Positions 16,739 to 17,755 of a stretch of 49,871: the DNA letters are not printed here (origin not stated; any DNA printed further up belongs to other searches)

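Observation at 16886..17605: Orphan single-chain fusion of a Phd/YefM antitoxin domain to a Uma2 (PD-(D/E)xK) nuclease, wedged between gcvPB and htpG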

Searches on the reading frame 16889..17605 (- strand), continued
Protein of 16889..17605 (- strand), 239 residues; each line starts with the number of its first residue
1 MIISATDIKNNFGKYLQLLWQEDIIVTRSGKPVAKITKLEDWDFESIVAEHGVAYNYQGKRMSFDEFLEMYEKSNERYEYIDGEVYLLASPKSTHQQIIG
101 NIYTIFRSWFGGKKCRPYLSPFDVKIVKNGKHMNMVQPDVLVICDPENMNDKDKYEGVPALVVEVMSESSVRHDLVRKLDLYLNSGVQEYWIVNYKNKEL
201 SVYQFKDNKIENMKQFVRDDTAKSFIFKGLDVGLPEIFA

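Call 22: find_related_loci(query=A1, collection=genome_contigs, flank=10000)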
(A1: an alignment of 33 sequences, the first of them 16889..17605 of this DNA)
Query A1 (239 aa) in genome_contigs; peptide patterns used: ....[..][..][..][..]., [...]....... (x = any residue, [..] = any of these).
598 stretches matched a pattern (row limit reached: there are more); 583 encode a relative of the query (tblastn E <= 1e-3); the best 80 are kept; 80 distinct loci.
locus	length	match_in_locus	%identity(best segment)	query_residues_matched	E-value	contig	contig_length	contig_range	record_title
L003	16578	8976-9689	61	1-238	6e-104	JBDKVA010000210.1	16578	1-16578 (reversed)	MAG: Clostridiaceae bacterium isolate 8_bin.75 c_000001940874, whole genome shotgun sequence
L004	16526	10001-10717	59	1-239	5e-98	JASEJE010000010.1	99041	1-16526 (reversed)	MAG: Bacillota bacterium isolate Yes71-24 NODE_10_length_99041_cov_62.580547, whole genome shotgun sequence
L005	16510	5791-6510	59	1-238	2e-93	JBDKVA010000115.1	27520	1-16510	MAG: Clostridiaceae bacterium isolate 8_bin.75 c_000000840213, whole genome shotgun sequence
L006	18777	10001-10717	53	1-236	2e-80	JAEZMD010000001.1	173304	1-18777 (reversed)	MAG: Bacillota bacterium isolate OH_CDB_9 k127_1751234, whole genome shotgun sequence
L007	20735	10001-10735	46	1-238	3e-78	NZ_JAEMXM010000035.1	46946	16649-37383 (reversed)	Paenibacillus alkalitolerans strain YIM B00362 = KCTC 43272 Scaffold35, whole genome shotgun sequence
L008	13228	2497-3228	48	1-239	5e-78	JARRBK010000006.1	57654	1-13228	MAG: Tepidanaerobacteraceae bacterium isolate DJKA105_NP-J24_bin.10 scaffold_112, whole genome shotgun sequence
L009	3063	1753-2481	47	1-238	3e-78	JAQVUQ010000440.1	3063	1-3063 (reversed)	MAG: bacterium isolate STF1_6 NODE_153165_length_3063_cov_3.043597_Sandtown_F1, whole genome shotgun sequence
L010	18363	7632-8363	50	1-239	4e-77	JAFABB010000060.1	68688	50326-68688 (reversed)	MAG: Bacillota bacterium isolate OH_SBB_108 k127_322048, whole genome shotgun sequence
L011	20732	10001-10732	48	1-238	2e-77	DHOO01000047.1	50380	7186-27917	MAG TPA_asm: Firmicutes bacterium UBA5388 UBA5388_contig_7487, whole genome shotgun sequence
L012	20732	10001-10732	49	1-239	9e-77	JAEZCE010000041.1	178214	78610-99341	MAG: Bacillota bacterium isolate OH_CBrB_22 k127_2665637, whole genome shotgun sequence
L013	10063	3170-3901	48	1-239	7e-77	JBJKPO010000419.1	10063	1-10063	MAG: Bacillota bacterium isolate Bin_124 S1Ck127_2785373_flag_1_multi_6.0000_len_10063, whole genome shotgun sequence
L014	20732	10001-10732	47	1-239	9e-77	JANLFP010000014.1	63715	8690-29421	MAG: Tepidanaerobacteraceae bacterium isolate A05DMB13 NODE_14_length_63715_cov_6.435564, whole genome shotgun sequence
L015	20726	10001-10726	47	1-238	9e-77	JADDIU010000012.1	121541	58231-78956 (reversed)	Bacillus renqingensis strain REN2 contig12, whole genome shotgun sequence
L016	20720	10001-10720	47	1-238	1e-76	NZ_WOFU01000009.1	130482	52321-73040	Bacillus sp. B15-48 0000009, whole genome shotgun sequence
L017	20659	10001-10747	48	1-239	4e-76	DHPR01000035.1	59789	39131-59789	MAG TPA_asm: bacterium UBP13_UBA5359 isolate UBA5359 UBA5359_contig_5315, whole genome shotgun sequence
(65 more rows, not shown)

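Call 29: search_protein_families(library=pfam, alignment_id=A2, max_evalue=0.00001)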
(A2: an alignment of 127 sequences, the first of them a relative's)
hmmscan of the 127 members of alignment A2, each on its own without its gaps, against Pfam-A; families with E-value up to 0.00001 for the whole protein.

A. member 1, L003:8105-8851:+ (249 aa): 0 families

B. families by the number of members that match (of 127 scanned): 159 families (the first 25 are shown)
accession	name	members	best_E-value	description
PF13365.12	Trypsin_2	4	2.1e-33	Trypsin-like peptidase domain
PF02834.22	LigT_PEase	4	9e-26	LigT like Phosphoesterase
PF00089.32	Trypsin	4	2.2e-16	Trypsin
PF13563.12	2_5_RNA_ligase2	4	3.9e-15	2'-5' RNA ligase superfamily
PF13180.12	PDZ_2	4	1.5e-12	PDZ domain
PF10469.15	AKAP7_NLS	4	5.6e-11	AKAP7 2'5' RNA ligase-like domain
PF17820.7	PDZ_6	4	1.2e-06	PDZ domain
PF00180.25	Iso_dh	3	4.3e-56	Isocitrate/isopropylmalate dehydrogenase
PF12146.15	Hydrolase_4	3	1.2e-19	Serine aminopeptidase, S33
PF00561.26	Abhydrolase_1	3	1e-15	alpha/beta hydrolase fold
PF00753.33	Lactamase_B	3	2e-12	Metallo-beta-lactamase superfamily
PF00817.25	IMS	2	1.9e-53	impB/mucB/samB family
PF00005.33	ABC_tran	2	6.7e-49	ABC transporter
PF07690.21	MFS_1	2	8.9e-44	Major Facilitator Superfamily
PF02518.31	HATPase_c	2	5.9e-35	Histidine kinase-, DNA gyrase B-, and HSP90-like ATPase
PF05685.18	Uma2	2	2e-32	Putative restriction endonuclease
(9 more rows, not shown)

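Call 30: search_protein_families(library=padloc, alignment_id=A2, max_evalue=1e-10)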
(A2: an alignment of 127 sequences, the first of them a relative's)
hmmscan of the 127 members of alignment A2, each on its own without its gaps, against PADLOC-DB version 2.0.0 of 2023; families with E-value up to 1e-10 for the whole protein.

A. member 1, L003:8105-8851:+ (249 aa): 0 families

B. families by the number of members that match (of 127 scanned): 15 families
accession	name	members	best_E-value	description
PDLC02960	RT-Protease_XI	4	2.4e-19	single gene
PDLC02959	RT-Protease_XI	4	3.7e-17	single gene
PDLC04832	PDC-S03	2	9.2e-59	-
PDLC04135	mad3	2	5.5e-54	mads_3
PDLC04833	PDC-S03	2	3e-34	-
PDLC04834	PDC-S03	2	1.7e-33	-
PDLC04134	mad2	2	3.1e-25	mads_2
PDLC03815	RTasDUF1848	1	9.3e-50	DRT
PDLC01990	CARF_m8--CARF_Beta-galactosidase_LolE_TM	1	7.8e-18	-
PDLC04835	PDC-S03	1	4.9e-17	-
PDLC04140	mad8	1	6.1e-16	mads_8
PDLC02980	AriA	1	1.4e-13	-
PDLC02903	pVip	1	2.8e-13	Viperins not associated with kinases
PDLC02707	PbeA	1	1.6e-12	PbeA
PDLC04647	PDC-M43B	1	5e-11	-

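Call 41: predict_structure(alignment_id=A1)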
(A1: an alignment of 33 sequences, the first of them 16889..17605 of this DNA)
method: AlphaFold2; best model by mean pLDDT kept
length: 239 residues; sequences in the alignment: 33
mean_pLDDT: 87.5   pTM: 0.71
mean pLDDT of the five models: 87.5, 86.7, 86.3, 84.0, 82.8
residues with pLDDT >= 90: 142; 70-90: 72; 50-70: 17; < 50: 8
segments of 3 or more residues with pLDDT < 50: 50-57
pLDDT, mean of each block of 10 residues (from residue 1): 91 89 91 87 59 45 89 86 84 91 98 94 91 92 93 91 82 75 96 93 96 96 97 96
secondary structure, 60 per line:
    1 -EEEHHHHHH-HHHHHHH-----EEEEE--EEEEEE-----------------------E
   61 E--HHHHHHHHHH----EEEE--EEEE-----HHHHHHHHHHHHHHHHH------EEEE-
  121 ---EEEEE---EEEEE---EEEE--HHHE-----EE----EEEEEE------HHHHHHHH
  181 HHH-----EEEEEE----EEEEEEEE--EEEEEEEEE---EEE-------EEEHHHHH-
elements in order: E2-4 H5-10 H12-18 E24-28 E31-36 H64-73 E78-81 E84-87 H93-109 E116-119 E124-128 E132-136 E140-143 E161-166 H173-183 E189-194 E199-206 E209-217 E221-223 E231-233 H234-238

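Call 45: fold_search(model_id=the predicted structure, library=pdb)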
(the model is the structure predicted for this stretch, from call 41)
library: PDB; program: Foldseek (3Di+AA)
matches with E <= 10: 528; with E <= 0.001: 9
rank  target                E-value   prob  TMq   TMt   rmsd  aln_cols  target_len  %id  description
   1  6okh_A                2.1e-15  1.00  0.65  0.86   2.3       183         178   26  Structure of an uncharacterized protein from Leptospira borgpetersenii serovar Hardjo-bovis (strain JB197) (released 2019-05-08)
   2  9y1l_A                4.7e-15  1.00  0.57  0.87   2.4       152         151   30  Crystal Structure of Putative Restriction Endonuclease Domain-Containing Protein from Leptospirillum ferriphilum YSK (released 2025-09-10)
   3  9y1l_B                6.4e-15  1.00  0.58  0.88   2.2       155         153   30  Crystal Structure of Putative Restriction Endonuclease Domain-Containing Protein from Leptospirillum ferriphilum YSK (released 2025-09-10)
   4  6okh_B                6.4e-15  1.00  0.65  0.87   2.4       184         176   26  Structure of an uncharacterized protein from Leptospira borgpetersenii serovar Hardjo-bovis (strain JB197) (released 2019-05-08)
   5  3ot2_A                1.2e-11  1.00  0.62  0.81   2.8       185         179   17  Crystal structure of a putative nuclease belonging to DUF820 (Ava_3926) from Anabaena variabilis ATCC 29413 at 1.96 A  (released 2010-10-06)
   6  1wdj_A                4.0e-10  1.00  0.61  0.77   3.0       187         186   15  Crystal structure of TT1808 from Thermus thermophilus HB8 (released 2004-11-17)
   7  1wdj_B                3.7e-08  1.00  0.52  0.79   3.3       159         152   18  Crystal structure of TT1808 from Thermus thermophilus HB8 (released 2004-11-17)
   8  3ijm_A                1.9e-05  1.00  0.36  0.56   5.6       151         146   18  The structure of a restriction endonuclease-like fold superfamily protein from Spirosoma linguale. (released 2009-09-22)
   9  3ijm_B                3.8e-05  1.00  0.37  0.56   5.1       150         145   17  The structure of a restriction endonuclease-like fold superfamily protein from Spirosoma linguale. (released 2009-09-22)
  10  4czm_A                3.7e-02  0.16  0.15  0.11  13.4       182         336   10  C. crescentus MreB, monomeric, AMPPNP (released 2014-08-13)
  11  6ea6_B                4.2e-02  0.44  0.17  0.20  12.7       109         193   10  Structure of VACV poxin 2'3' cGAMP-specific nuclease (released 2019-02-06)
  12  6zqd_CJ               4.8e-02  0.08  0.12  0.12  16.6       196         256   11  Cryo-EM structure of the 90S pre-ribosome from Saccharomyces cerevisiae, state Post-A1 (released 2020-09-23)
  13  8orv                  5.1e-02  0.41  0.17  0.20  12.6       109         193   10  Crystal structure of monkeypox virus poxin in complex with the STING agonist MD1203 (released 2023-12-20)
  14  6ea6_A                5.7e-02  0.38  0.17  0.20  12.6       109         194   10  Structure of VACV poxin 2'3' cGAMP-specific nuclease (released 2019-02-06)
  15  6ea9_C                5.7e-02  0.35  0.16  0.19  12.9       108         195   11  Structure of VACV Poxin in post-reactive state with Gp[2'-5']Ap[3'] (released 2019-02-06)
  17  6jqy_D                7.8e-02  1.00  0.16  0.83   1.1        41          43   22  Crystal structure of N-terminal domain of VapB46 antitoxin from Mycobacterium tuberculosis (released 2020-04-08)
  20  2odk_D                1.0e-01  1.00  0.15  0.67   0.8        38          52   24  Putative prevent-host-death protein from Nitrosomonas europaea (released 2007-01-23)
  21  2odk_B                1.1e-01  1.00  0.16  0.70   1.0        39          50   26  Putative prevent-host-death protein from Nitrosomonas europaea (released 2007-01-23)
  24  6jqy_A                1.2e-01  1.00  0.16  0.80   1.3        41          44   22  Crystal structure of N-terminal domain of VapB46 antitoxin from Mycobacterium tuberculosis (released 2020-04-08)
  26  6jqy_B                1.3e-01  1.00  0.16  0.81   0.9        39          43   23  Crystal structure of N-terminal domain of VapB46 antitoxin from Mycobacterium tuberculosis (released 2020-04-08)
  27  2odk_A                1.4e-01  1.00  0.15  0.66   1.1        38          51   26  Putative prevent-host-death protein from Nitrosomonas europaea (released 2007-01-23)
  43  4zlx_A                2.5e-01  1.00  0.15  0.70   1.6        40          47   25  N-terminal DNA binding domain of the antitoxin Phd from phage P1 (released 2016-04-20)
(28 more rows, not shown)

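Call 48: find_encoding_contigs(protein=P0001, flank=5000, max_places=5)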
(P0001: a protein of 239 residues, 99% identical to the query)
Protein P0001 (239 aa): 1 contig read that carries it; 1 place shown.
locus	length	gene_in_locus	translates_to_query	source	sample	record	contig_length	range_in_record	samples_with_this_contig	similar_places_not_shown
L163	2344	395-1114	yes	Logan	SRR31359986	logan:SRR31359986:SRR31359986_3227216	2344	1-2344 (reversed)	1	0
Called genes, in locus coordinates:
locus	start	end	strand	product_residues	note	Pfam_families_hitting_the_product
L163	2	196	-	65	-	?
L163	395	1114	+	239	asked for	PF02604:PhdYeFM_antitox, PF05685:Uma2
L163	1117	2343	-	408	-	?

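Call 57: search_dna_similar(query=window:16889-17605:-, collection=plasmids, mode=protein, max_evalue=1e-10, max_rows=25)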
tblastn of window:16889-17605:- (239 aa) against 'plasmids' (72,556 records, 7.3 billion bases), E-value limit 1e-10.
Records with a match: 30; places in all: 33; records where one place covers at least 80% of the query: 1.
Best place of each record, by identity: <60% 30.
By first word of the organism name: Clostridium 7; Candidatus 3; Thermoanaerobacterium 2; Leptospirillum 2; Pseudanabaena 2; Stanieria 2; Rossellomorea 1; Mesobacillus 1; Riemerella 1; Paenibacillus 1; and 8 more.
By predicted mobility (MOB-suite, as given by PLSDB): non-mobilizable 25; mobilizable 3; conjugative 2.
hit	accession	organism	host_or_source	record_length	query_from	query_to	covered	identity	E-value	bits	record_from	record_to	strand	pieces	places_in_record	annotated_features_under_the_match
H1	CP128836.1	Rossellomorea sp. AcN35-11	-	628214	60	239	75%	36.8%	2e-29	122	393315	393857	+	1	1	Uma2 family endonuclease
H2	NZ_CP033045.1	Mesobacillus foraminis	cell culture,Red Sea lagoons-Mangrove ...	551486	58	239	76%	34.4%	5e-27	115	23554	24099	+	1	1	Uma2 family endonuclease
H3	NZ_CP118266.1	Clostridium perfringens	sheep,fecal sample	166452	60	205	61%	41.1%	3e-28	119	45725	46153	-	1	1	Uma2 family endonuclease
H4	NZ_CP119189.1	Clostridium perfringens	goat,fecal sample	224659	60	205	61%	41.1%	3e-28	119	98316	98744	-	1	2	Uma2 family endonuclease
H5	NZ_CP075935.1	Clostridium perfringens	feces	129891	60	205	61%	41.1%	1e-27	117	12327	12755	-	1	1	Uma2 family endonuclease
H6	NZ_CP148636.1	Clostridium perfringens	Homo sapiens,single cell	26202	59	205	62%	40.1%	2e-28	120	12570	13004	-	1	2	Uma2 family endonuclease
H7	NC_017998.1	Thermoanaerobacterium saccharolyticum JW/SL-YS485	-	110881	75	239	69%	35.7%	1e-26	114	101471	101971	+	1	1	Uma2 family endonuclease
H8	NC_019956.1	Thermoanaerobacterium thermosaccharolyticum M0795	-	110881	75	239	69%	35.7%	1e-26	114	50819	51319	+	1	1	Uma2 family endonuclease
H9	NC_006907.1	Leptospirillum ferrooxidans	-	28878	43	239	82%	28.0%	2e-18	91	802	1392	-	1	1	Uma2 family endonuclease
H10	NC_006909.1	Leptospirillum ferrooxidans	-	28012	60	239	75%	30.1%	8e-17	86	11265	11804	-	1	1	Uma2 family endonuclease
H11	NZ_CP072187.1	Riemerella anatipestifer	goose,Epidemic materials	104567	73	238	69%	32.2%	1e-19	94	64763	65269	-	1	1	Uma2 family endonuclease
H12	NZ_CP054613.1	Paenibacillus cellulosilyticus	cell culture,soil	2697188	78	239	66%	33.5%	8e-18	116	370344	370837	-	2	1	none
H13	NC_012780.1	[Eubacterium] eligens ATCC 27750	-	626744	76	208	56%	39.3%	4e-20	96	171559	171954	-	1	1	Uma2 family endonuclease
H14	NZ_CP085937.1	Lachnospira eligens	-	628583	76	208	56%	39.3%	4e-20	96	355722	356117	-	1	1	Uma2 family endonuclease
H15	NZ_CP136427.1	Bergeyella porcorum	pig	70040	76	239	69%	31.4%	3e-20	96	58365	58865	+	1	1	Uma2 family endonuclease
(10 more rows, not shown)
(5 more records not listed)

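Call 58: search_dna_similar(query=window:16889-17605:-, collection=phages, mode=protein, max_evalue=0.00001, max_rows=15)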
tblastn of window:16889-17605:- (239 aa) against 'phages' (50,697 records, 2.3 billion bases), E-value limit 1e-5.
Records with a match: 1; places in all: 1; records where one place covers at least 80% of the query: 0.
Best place of each record, by identity: <60% 1.
By first word of the organism name: Dorea 1.
By host as written in the record: Dorea sp. 000433215 DA134 1.
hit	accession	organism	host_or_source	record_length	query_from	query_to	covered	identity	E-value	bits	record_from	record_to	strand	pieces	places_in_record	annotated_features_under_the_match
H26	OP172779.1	Dorea phage DO134P1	Dorea sp. 000433215 DA134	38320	76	238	68%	30.9%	3e-17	86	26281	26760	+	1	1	hypothetical protein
